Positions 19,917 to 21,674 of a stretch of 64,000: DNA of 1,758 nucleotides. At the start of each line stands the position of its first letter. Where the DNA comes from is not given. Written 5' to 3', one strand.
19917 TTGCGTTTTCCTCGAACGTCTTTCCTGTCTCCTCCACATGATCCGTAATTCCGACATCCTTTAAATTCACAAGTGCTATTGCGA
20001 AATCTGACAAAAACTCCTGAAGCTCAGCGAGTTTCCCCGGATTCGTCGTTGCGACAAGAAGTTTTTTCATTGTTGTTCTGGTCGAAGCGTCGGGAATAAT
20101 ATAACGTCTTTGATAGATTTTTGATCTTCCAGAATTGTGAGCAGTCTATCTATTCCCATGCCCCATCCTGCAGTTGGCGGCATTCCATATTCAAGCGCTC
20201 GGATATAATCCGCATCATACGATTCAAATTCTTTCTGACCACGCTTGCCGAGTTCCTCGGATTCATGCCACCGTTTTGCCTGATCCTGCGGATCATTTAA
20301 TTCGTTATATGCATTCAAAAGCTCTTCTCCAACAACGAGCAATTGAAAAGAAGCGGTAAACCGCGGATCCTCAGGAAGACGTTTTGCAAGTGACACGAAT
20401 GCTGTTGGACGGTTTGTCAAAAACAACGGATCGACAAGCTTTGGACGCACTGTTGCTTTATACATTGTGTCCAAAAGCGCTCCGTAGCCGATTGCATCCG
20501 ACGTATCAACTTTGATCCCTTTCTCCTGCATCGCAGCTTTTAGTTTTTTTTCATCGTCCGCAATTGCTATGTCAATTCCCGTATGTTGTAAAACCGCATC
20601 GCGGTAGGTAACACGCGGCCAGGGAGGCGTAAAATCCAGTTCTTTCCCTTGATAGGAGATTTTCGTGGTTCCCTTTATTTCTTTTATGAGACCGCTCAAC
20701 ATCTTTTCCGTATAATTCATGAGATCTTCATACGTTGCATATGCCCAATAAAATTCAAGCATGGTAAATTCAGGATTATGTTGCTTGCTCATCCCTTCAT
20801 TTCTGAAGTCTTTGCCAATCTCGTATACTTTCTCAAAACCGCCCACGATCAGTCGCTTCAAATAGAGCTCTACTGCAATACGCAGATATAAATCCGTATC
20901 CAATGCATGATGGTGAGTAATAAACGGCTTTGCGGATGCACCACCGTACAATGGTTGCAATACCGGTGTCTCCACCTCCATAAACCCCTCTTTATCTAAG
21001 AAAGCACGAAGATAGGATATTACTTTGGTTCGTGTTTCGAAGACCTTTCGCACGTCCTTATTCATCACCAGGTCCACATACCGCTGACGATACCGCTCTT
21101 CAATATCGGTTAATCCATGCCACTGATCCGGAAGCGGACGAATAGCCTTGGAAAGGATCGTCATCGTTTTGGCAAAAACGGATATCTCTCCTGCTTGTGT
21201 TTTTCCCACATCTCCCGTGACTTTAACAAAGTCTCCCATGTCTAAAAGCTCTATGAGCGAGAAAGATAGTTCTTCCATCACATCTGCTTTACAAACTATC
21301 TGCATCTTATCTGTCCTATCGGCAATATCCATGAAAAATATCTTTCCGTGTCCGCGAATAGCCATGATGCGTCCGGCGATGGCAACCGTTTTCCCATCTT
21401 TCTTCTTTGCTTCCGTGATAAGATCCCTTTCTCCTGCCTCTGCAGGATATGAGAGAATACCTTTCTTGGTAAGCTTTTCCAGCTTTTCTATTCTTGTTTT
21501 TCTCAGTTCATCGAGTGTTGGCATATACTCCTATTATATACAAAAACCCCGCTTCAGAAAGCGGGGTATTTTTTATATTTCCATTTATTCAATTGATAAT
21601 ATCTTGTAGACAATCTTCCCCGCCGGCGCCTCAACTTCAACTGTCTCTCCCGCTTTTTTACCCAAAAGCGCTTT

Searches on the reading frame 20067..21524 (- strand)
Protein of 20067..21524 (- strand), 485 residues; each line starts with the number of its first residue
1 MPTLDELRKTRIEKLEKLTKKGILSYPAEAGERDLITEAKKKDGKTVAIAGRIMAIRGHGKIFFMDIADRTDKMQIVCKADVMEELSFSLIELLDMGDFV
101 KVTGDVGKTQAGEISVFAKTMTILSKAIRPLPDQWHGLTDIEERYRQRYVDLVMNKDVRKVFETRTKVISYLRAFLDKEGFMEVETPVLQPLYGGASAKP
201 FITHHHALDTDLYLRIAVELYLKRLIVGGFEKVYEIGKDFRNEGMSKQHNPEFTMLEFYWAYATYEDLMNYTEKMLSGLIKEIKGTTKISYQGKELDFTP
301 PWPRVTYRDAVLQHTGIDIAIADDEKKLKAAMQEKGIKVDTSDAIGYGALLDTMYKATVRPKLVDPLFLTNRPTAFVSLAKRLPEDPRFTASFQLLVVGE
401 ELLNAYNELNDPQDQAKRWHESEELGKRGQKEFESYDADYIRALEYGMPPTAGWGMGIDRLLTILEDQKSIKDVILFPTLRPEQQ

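Call 71: search_protein_families(library=pfam, proteins=[window:20067-21524:-], max_evalue=0.00001)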
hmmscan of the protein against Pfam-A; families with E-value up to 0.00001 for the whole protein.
window:20067-21524:- (485 aa): 2 families
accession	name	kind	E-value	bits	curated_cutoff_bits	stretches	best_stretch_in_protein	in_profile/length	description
PF00152.25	tRNA-synt_2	-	2.5e-86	290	25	1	141-480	2-307/308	tRNA synthetases class II (D, K and N)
PF01336.31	tRNA_anti-codon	-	9.3e-17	61.2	27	1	47-124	1-75/75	OB-fold nucleic acid binding domain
